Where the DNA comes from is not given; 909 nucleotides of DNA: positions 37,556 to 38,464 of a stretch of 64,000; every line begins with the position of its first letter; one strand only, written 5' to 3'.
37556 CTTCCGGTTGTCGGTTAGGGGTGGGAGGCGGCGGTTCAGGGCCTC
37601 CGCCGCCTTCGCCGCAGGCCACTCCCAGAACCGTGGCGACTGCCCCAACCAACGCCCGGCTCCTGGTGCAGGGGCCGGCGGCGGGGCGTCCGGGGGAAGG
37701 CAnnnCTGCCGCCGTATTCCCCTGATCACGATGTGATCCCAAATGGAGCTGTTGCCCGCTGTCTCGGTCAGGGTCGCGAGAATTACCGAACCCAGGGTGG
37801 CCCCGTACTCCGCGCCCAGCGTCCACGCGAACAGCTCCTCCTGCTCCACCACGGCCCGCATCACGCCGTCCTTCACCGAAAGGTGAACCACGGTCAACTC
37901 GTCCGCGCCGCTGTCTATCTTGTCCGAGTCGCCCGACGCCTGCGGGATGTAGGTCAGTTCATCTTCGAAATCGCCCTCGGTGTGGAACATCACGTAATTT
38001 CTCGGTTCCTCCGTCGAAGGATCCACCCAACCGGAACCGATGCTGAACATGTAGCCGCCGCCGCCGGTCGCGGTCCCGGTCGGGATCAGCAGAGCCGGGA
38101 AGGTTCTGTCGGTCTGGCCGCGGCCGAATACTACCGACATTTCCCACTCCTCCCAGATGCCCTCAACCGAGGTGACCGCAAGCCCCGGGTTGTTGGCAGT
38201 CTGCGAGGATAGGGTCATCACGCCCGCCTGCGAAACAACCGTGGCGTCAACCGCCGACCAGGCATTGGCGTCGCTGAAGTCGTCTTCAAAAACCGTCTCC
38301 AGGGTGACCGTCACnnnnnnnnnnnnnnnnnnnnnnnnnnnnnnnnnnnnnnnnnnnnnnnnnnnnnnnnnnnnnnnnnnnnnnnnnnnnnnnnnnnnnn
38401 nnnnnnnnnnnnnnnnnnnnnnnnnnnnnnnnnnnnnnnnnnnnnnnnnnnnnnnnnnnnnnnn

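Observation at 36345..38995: Tandem paralogous lipoproteins: He_PIG-like Ig repeats plus a shared uncharacterised C-terminal domain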

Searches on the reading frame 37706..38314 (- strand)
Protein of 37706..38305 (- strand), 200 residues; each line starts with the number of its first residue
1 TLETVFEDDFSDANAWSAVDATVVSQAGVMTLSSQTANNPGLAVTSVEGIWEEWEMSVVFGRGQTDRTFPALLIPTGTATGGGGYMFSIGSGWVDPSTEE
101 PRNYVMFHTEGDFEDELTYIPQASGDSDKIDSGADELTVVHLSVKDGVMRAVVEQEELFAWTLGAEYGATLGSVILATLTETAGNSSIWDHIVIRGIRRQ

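Call 8: find_homologous_proteins(query=window:37706-38305:-, max_evalue=0.001)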
Query seq(200 aa): 277 candidates shared short words with the query, none scored E <= 0.001.
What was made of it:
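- Tried and rejected: The word-indexed search of 5.8 billion proteins with the G1 C-domain returned no hit (call 8).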

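Call 9: search_solved_structures(query=window:37706-38305:-, max_evalue=10)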
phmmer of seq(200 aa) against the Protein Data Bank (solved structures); distinct sequences matched with E-value up to 10: 0.

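Call 16: search_protein_representatives(alignment_id=A1)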
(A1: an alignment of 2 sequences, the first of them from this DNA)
Query: 2 sequences, 223 profile positions. Proteins with E-value up to 0.001 (for the whole library): 62; up to 1e-10: 12; up to 1e-30: 2. The best 62 are listed.
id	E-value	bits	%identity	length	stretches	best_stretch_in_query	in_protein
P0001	4.1e-127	438.2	-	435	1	1-223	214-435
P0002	1.6e-110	383.9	-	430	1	2-201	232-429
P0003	6.0e-20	87.7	-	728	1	9-214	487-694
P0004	6.6e-16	74.5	-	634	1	5-203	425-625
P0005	9.9e-16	73.9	-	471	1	2-199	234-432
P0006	1.9e-15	73.0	-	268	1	7-201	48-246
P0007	4.3e-15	71.9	-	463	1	8-206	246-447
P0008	9.8e-15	70.7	-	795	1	5-201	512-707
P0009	1.6e-14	70.0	-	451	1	6-207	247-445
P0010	2.2e-13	66.3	-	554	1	7-198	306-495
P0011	3.6e-13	65.6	-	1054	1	9-216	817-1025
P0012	5.7e-11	58.4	-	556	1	8-202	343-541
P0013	2.7e-10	56.2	-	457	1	9-200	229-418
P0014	3.9e-10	55.7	-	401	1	4-203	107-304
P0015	5.6e-10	55.1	-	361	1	6-201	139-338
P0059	6.1e-04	35.4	-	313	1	4-204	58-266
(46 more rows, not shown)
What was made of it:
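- Twelve scored ≤1e-10, and all but about six of the hits cover most of the ~200-residue domain (call 16).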

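Call 23: search_solved_structures(query=A2, max_evalue=10, show_alignments=2)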
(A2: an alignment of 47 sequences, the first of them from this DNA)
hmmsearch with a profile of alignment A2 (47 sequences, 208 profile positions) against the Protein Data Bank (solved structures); distinct sequences matched with E-value up to 10: 1.
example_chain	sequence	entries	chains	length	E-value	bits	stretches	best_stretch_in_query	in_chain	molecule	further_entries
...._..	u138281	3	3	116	1.2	11.5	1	34-111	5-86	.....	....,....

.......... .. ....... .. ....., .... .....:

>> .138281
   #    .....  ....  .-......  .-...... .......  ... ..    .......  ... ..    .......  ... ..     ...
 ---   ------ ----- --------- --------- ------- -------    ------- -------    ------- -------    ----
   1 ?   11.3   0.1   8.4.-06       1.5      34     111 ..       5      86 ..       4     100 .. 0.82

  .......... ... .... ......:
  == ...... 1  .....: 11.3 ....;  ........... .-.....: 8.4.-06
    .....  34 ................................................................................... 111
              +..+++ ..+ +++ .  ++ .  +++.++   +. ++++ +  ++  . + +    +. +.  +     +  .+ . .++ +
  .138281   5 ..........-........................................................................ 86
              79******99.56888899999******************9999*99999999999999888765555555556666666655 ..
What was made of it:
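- On Any named Pfam/NCBIfam family of the concanavalin clan (Lectin_legB, Lectin_leg-like, Laminin_G_3, 3keto-disac_hyd/DUF1080, DUF1961, Glyco_hydro_16 and others): A profile search against PDB sequences found nothing (call 23).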

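Call 24: search_protein_families(library=pfam, alignment_id=A2, max_evalue=1)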
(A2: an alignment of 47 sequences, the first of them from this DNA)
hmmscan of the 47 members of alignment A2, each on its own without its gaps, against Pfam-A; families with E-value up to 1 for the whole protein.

A. member 1, seq(203 aa): 0 families

B. families by the number of members that match (of 47 scanned): 11 families
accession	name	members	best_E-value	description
PF23368.1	DUF7092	1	0.014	Domain of unknown function (DUF7092)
PF23133.1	DUF7050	1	0.015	Domain of unknown function (DUF7050)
PF11578.13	DUF3237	1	0.065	Protein of unknown function (DUF3237)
PF03026.21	CM1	1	0.071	Influenza C virus M1 protein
PF06006.17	DUF905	1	0.085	Bacterial protein of unknown function (DUF905)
PF14016.12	DUF4232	1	0.088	Domain of unknown function (DUF4232)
PF00936.24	BMC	1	0.11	BMC domain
PF19586.5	DUF6093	1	0.14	Family of unknown function (DUF6093)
PF06249.18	EutQ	1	0.23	Ethanolamine utilisation protein EutQ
PF24298.1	DUF7482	1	0.24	Domain of unknown function (DUF7482)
PF05685.18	Uma2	1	0.25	Putative restriction endonuclease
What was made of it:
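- Closest known: L-type. Different: There is no Pfam Lectin_legB or Lectin_leg-like hit for any of the 47 members (call 24).
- No member matches any Pfam glycoside-hydrolase or ConA-clan model, even at E≤1 (call 24).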

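Call 25: find_homologous_proteins(query=A2, max_evalue=0.001)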
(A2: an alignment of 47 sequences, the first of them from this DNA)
Query A2 (47 sequences) (203 aa, profile of the alignment): 2 proteins with E <= 0.001 among 8000 candidates.
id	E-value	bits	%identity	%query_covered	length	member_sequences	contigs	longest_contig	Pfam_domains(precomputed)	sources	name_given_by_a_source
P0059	3.2e-51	192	31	32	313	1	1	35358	-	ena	-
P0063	3.6e-48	182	32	32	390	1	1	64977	PF23598.2,PF00560.40,PF12799.14,PF13855.13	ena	-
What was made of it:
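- Tried and rejected: The same search with the 47-sequence profile returned only 2 proteins because of the candidate cap (call 25).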

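Call 30: find_encoding_contigs(protein=P0007, flank=8000, max_places=3)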
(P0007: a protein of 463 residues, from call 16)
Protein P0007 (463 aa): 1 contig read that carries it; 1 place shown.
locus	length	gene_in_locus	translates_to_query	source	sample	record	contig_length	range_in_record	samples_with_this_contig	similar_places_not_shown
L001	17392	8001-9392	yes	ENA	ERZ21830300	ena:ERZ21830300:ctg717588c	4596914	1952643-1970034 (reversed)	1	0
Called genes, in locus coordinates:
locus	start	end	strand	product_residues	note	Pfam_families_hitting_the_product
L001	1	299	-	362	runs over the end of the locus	PF01112:Asparaginase_2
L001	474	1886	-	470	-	PF01425:Amidase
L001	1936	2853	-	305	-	-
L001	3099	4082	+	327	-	PF01522:Polysacc_deac_1, PF10096:DUF2334 (faint)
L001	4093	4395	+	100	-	-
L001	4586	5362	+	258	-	PF00520:Ion_trans, PF07885:Ion_trans_2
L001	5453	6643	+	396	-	PF04326:SLFN_AlbA_2, PF13749:HATPase_c_4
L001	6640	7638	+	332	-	PF01656:CbiA, PF02374:ArsA_ATPase (weak), PF13614:AAA_31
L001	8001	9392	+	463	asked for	PF17963:Big_9 (faint), PF22352:K319L-like_PKD (faint)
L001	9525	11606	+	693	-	PF00801:PKD (faint), PF05345:He_PIG (faint), PF17803:Cadherin_4 (faint), PF17963:Big_9 (weak), PF02368:Big_2 (weak)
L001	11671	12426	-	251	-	PF02146:SIR2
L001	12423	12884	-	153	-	PF09335:VTT_dom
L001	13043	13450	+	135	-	PF13442:Cytochrome_CBB3 (weak)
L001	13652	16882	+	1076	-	PF13620:CarboxypepD_reg, PF13715:CarbopepD_reg_2, PF07715:Plug, PF00593:TonB_dep_Rec_b-barrel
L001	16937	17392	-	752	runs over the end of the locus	PF13442:Cytochrome_CBB3, PF01011:PQQ, PF13360:PQQ_2, PF13570:Beta-prop_ACSF4 (faint), PF13360:PQQ_2 (weak), PF01011:PQQ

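Call 31: find_encoding_contigs(protein=P0059, flank=8000, max_places=3)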
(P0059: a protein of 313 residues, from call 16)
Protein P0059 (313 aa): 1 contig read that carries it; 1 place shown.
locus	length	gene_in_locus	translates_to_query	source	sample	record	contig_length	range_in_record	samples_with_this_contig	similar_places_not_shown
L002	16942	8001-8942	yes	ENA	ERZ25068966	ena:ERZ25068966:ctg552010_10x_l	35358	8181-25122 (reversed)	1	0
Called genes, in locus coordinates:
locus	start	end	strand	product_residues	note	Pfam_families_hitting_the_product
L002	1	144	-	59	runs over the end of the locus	-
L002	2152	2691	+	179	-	-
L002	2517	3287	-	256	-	PF13701:DDE_Tnp_1_4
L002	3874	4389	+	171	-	-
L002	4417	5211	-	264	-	PF13276:HTH_21, PF00665:rve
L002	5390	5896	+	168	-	-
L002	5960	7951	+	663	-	PF13715:CarbopepD_reg_2 (faint), PF17210:SdrD_B (faint), PF22904:NOMO1-like_2nd (faint), PF13620:CarboxypepD_reg (weak), PF00560:LRR_1 (faint), PF12799:LRR_4 (faint), PF13855:LRR_8 (faint), PF23598:LRR_14 (faint)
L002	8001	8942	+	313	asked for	-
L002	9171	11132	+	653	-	PF00656:Peptidase_C14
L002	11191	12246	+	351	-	PF00656:Peptidase_C14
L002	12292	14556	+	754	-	PF00656:Peptidase_C14, PF23211:LRR_LRWD1 (faint), PF13855:LRR_8, PF23598:LRR_14, PF13855:LRR_8 (weak), PF23598:LRR_14, PF12799:LRR_4 (weak), PF13855:LRR_8, +3 more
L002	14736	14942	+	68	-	-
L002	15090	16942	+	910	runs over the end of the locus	PF00656:Peptidase_C14, PF01400:Astacin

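Call 32: predict_structure(alignment_id=A2)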
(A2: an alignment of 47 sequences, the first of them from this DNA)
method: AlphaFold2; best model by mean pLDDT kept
length: 203 residues; sequences in the alignment: 47
mean_pLDDT: 93.9   pTM: 0.90
mean pLDDT of the five models: 93.9, 93.5, 93.3, 92.8, 92.1
residues with pLDDT >= 90: 169; 70-90: 32; 50-70: 2; < 50: 0
segments of 3 or more residues with pLDDT < 50: none
pLDDT, mean of each block of 10 residues (from residue 1): 84 96 98 98 95 95 95 95 84 90 94 88 96 95 98 97 96 95 97 97 83
secondary structure, 60 per line:
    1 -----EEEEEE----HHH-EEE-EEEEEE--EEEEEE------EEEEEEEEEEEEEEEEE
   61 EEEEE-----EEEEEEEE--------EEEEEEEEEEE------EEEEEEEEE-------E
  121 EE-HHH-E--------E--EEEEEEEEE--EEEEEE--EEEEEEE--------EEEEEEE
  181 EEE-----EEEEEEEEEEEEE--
elements in order: E6-11 E20-22 E24-29 E32-37 E44-65 E71-78 E87-97 E104-112 E120-122 E140-148 E151-156 E159-165 E174-183 E189-201
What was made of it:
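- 37703..38995 (-): G1: 430-aa lipoprotein. Signal peptide with lipobox (Cys30), proline-rich linker, two Big_9/cadherin-like Ig repeats (~residues 43-137 and 138-231), and a C-terminal ConA-like β-sandwich (~residues 232-430). C-domain model with pLDDT 93.9 in call 32.
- On Concanavalin-A-like lectin/glucanase superfamily (fold level): AlphaFold2 model with pLDDT 93.9 and pTM 0.90, with 14 β-strands (call 32).
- On T9SS cargo (C-terminal sorting domain): The C-terminus is the last strand of the modelled sandwich (call 32).
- Fold: AlphaFold2 on the 47-sequence alignment gave pLDDT 93.9 and pTM 0.90, an all-β sandwich (call 32).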

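Call 35: fold_search(model_id=the predicted structure, library=pdb)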
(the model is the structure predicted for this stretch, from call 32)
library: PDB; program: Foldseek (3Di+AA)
matches with E <= 10: 1816; with E <= 0.001: 268
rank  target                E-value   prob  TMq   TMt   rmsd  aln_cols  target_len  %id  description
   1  1oq1_A                2.8e-07  1.00  0.63  0.59   5.7       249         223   10  Crystal Structure of Protein of Unknown Function with Galectin-like Fold from Bacillus subtilis (released 2003-09-23)
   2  1oq1_C                3.1e-07  1.00  0.64  0.59   4.8       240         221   11  Crystal Structure of Protein of Unknown Function with Galectin-like Fold from Bacillus subtilis (released 2003-09-23)
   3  1oq1_B                6.1e-07  1.00  0.65  0.61   5.1       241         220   10  Crystal Structure of Protein of Unknown Function with Galectin-like Fold from Bacillus subtilis (released 2003-09-23)
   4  7yl4_B                2.2e-06  1.00  0.63  0.36   4.5       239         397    9  Cell surface protein YwfG protein (apo form) (released 2023-06-07)
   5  4ygc_A                2.3e-06  1.00  0.60  0.55   5.8       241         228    9  Crystal structure of ERGIC-53/MCFD2, monoclinic calcium-bound form 1 (released 2016-04-06)
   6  2a6w_B                2.4e-06  1.00  0.61  0.57   5.1       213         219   14  Crystal structure of Emp46p carbohydrate recognition domain (CRD), metal-free form (released 2006-01-31)
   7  8va4                  2.5e-06  1.00  0.57  0.49   6.8       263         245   11  Crystal structure of CapGH16_3 enzyme retrieved from capybara gut metagenome (released 2024-10-23)
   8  5hca_A                2.6e-06  1.00  0.60  0.48   6.1       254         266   10  Globular Domain of the Entamoeba histolytica calreticulin in complex with glucose (released 2016-08-31)
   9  2a6x_B                3.2e-06  1.00  0.62  0.58   4.7       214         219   14  Crystal structure of Emp46p carbohydrate recognition domain (CRD), Y131F mutant (released 2006-01-31)
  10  7yl4_A                3.2e-06  1.00  0.64  0.32   5.2       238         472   12  Cell surface protein YwfG protein (apo form) (released 2023-06-07)
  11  1r1z_A                3.2e-06  1.00  0.63  0.53   5.5       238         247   10  The Crystal structure of the Carbohydrate recognition domain of the glycoprotein sorting receptor p58/ERGIC-53 reveals (released 2003-12-16)
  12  3u1x_A                3.2e-06  1.00  0.50  0.47   7.6       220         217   12  Crystal structure of a putative glycosyl hydrolase (BDI_1869) from Parabacteroides distasonis ATCC 8503 at 1.70 A reso (released 2011-10-26)
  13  2bqp_A                4.3e-06  1.00  0.62  0.56   5.6       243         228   11  THE STRUCTURE OF THE PEA LECTIN-D-GLUCOPYRANOSE COMPLEX (released 1998-12-16)
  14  4m01_A                5.0e-06  1.00  0.62  0.43   5.2       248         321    8  N terminal fragment(residues 245-575) of binding region of SraP (released 2014-06-18)
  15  3whu_A                5.2e-06  1.00  0.64  0.59   5.3       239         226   10  Crystal structure of ERGIC-53/MCFD2, Calcium/Man2-bound form (released 2014-01-15)
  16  5ocq_A                5.2e-06  1.00  0.64  0.50   6.7       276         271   10  Crystal structure of the complex of the kappa-carrageenase from Pseudoalteromonas carrageenovora with an oligotetrasac (released 2017-10-18)
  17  5ocq_B                5.2e-06  1.00  0.60  0.46   7.0       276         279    9  Crystal structure of the complex of the kappa-carrageenase from Pseudoalteromonas carrageenovora with an oligotetrasac (released 2017-10-18)
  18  4jqt_A                5.5e-06  1.00  0.55  0.28   8.8       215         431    7  Crystal structure of a putative glycosyl hydrolase (BT3469) from Bacteroides thetaiotaomicron VPI-5482 at 2.49 A resol (released 2013-04-17)
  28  6t2r                  8.5e-06  1.00  0.57  0.48   6.8       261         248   11  Prominent members of the human gut microbiota express endo-acting O-glycanases to initiate mucin breakdown (released 2020-07-08)
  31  3d6e_A                9.9e-06  1.00  0.57  0.62   5.8       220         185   11  Crystal structure of the engineered 1,3-1,4-beta-glucanase protein from Bacillus licheniformis (released 2009-05-19)
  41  4bow_A                1.4e-05  1.00  0.60  0.51   5.9       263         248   11  Crystal structure of LamA_E269S from Z. galactanivorans in complex with laminaritriose and laminaritetraose (released 2013-12-18)
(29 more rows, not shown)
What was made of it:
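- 37703..38995 (-): ConA-like fold matches in call 35.
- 37703..38305 (-): C-terminal domain of G1, approximately residues 231-430. This is the segment that was modelled. Foldseek against PDB (call 35).
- On Concanavalin-A-like lectin/glucanase superfamily (fold level): 268 PDB matches at E≤1e-3; the 50 listed all have this fold, with TMq up to 0.68 (call 35).
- Closest known: L-type. Same: Same predicted fold: a ~200-residue two-sheet jelly-roll with TMq 0.60-0.68 and Foldseek probability 1.00 (call 35).
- Closest known: YesU / DUF1961. Same: Best Foldseek E-value (2.8e-7), TM 0.63-0.65, similar size (call 35).
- The best are YesU 1oq1 (E 2.8e-7), the L-type lectins ERGIC-53, Emp46p/47p and VIP36 (TMq up to 0.68), legume lectins, the YwfG and SraP surface lectin modules, calreticulin and GH16 enzymes (call 35). 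GH16 enzymes (8va4, 5ocq, 3d6e, 4bow, 6t2r) and 'putative glycosyl hydrolase' DUF1080-type structures (3u1x, 4jqt) are among the Foldseek hits (call 35).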

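Call 37: find_encoding_contigs(protein=P0003, flank=8000, max_places=2)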
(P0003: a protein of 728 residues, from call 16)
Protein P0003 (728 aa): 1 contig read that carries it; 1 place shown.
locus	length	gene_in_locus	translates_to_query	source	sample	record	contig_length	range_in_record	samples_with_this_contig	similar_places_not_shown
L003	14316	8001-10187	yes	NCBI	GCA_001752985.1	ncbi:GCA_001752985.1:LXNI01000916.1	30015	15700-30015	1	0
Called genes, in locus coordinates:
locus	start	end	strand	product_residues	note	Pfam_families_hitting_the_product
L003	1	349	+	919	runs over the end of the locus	PF00246:Peptidase_M14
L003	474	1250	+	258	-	PF01520:Amidase_3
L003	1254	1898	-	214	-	PF13568:OMP_b-brl_2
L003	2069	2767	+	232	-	-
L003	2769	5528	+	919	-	PF13620:CarboxypepD_reg, PF13715:CarbopepD_reg_2, PF07715:Plug, PF00593:TonB_dep_Rec_b-barrel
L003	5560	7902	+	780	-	PF00801:PKD (faint), PF05345:He_PIG (faint), PF17803:Cadherin_4 (faint), PF17892:Cadherin_5 (faint), PF17963:Big_9 (weak), PF17963:Big_9 (weak), PF02368:Big_2 (weak), PF01457:Peptidase_M8 (weak), +3 more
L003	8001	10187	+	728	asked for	PF00801:PKD (faint), PF17803:Cadherin_4 (faint), PF18911:PKD_4 (faint), PF02368:Big_2 (faint), PF21027:Sde0182_C (faint), PF05345:He_PIG (weak), PF17963:Big_9 (weak)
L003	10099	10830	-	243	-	-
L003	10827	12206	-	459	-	-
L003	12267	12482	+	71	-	-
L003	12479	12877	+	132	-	PF01850:PIN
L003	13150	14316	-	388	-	?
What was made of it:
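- In L003 a SusC-like TonB-dependent receptor, an Ig-M8 protein and an Ig-C-domain protein are contiguous on one strand (call 37).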

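Call 38: find_encoding_contigs(protein=P0004, flank=8000, max_places=2)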
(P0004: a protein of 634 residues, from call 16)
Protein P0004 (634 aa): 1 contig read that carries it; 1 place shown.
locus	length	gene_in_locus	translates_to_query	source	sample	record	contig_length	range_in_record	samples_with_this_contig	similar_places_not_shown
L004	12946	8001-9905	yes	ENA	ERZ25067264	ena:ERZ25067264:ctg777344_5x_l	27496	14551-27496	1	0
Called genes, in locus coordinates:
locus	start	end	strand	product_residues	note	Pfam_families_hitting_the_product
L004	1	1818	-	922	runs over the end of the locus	PF01555:N6_N4_Mtase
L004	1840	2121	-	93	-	-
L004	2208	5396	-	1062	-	PF04851:ResIII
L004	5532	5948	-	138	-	PF01850:PIN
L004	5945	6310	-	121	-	-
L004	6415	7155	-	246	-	-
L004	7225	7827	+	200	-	-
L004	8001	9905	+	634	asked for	PF02368:Big_2 (faint), PF05345:He_PIG (weak), PF17803:Cadherin_4 (faint), PF17963:Big_9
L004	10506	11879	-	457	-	PF13701:DDE_Tnp_1_4, PF01609:DDE_Tnp_1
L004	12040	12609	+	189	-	-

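Call 41: find_related_loci(query=A1, collection=genome_contigs, flank=10000)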
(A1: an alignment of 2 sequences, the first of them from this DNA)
Query A1 (200 aa) in genome_contigs; peptide patterns used: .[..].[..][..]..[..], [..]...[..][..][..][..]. (x = any residue, [..] = any of these).
53 stretches matched a pattern, but none encodes a relative of the query by tblastn (E <= 1e-3).
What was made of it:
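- Tried and rejected: With the two-paralogue alignment A1 it found no close relative in the GTDB species representatives (call 41).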

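Call 52: find_encoding_contigs(protein=P0001, flank=3000, max_places=4)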
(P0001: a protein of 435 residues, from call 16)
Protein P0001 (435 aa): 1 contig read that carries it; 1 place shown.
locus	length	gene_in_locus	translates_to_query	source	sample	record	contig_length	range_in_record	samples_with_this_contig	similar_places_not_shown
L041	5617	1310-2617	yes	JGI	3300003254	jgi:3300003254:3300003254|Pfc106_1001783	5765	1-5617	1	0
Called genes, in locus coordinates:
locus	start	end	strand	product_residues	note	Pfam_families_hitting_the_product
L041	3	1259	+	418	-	?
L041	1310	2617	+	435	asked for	PF17963:Big_9 (faint)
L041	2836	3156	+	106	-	-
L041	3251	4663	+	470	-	PF03150:CCP_MauG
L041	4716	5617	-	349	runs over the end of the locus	?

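Call 53: find_related_loci(query=A1, collection=metagenome_contigs, flank=8000)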
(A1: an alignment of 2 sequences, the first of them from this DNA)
Query A1 (200 aa) in metagenome_contigs; peptide patterns used: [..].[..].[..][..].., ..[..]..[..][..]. (x = any residue, [..] = any of these).
236 stretches matched a pattern; 1 encode a relative of the query (tblastn E <= 1e-3); 1 distinct loci.
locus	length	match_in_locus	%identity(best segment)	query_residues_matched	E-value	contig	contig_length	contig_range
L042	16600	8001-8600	99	1-200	3e-133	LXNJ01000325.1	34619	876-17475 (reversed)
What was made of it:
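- Tried and rejected: In the metagenome collection A1 found only LXNJ01000325.1, a 99%-identical contig (call 53).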

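Call 60: search_protein_families(library=pfam, proteins=[L003:5530-7902:+], max_evalue=0.0001)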
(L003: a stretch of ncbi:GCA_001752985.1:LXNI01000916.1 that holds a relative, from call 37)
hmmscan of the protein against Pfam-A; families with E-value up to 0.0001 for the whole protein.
L003:5530-7902:+ (790 aa): 11 families
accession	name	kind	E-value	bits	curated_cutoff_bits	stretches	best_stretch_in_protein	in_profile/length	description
PF17963.7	Big_9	-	1.8e-29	102.9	23.6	4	49-137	1-89/89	Bacterial Ig domain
PF02368.24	Big_2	-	1.2e-14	54.4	22.8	1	335-397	13-70/79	Bacterial Ig-like domain (group 2)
PF17803.7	Cadherin_4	-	5.5e-14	52.9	25.1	0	47-104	9-66/71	Bacterial cadherin-like domain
PF05345.18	He_PIG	-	2.8e-11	44.1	24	0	422-503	8-96/96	Putative Ig domain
PF00801.26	PKD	-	1.3e-09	38.4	23.5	0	62-134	10-77/80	PKD domain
PF22352.2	K319L-like_PKD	-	7.4e-09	35.9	27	0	337-411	8-84/84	K319L-like, PKD domain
PF02494.22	HYR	-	8.7e-07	29.6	21.7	0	478-502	57-81/81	HYR domain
PF17892.7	Cadherin_5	-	8.9e-07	29.1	26.5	0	49-138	2-97/98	Cadherin-like domain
PF01457.22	Peptidase_M8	-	1e-06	28.2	21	1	574-743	170-333/529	Leishmanolysin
PF18911.6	PKD_4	-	4.8e-06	27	27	0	49-138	1-85/85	PKD domain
PF00028.23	Cadherin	-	9.8e-05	23.1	28.8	0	478-513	12-47/93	Cadherin domain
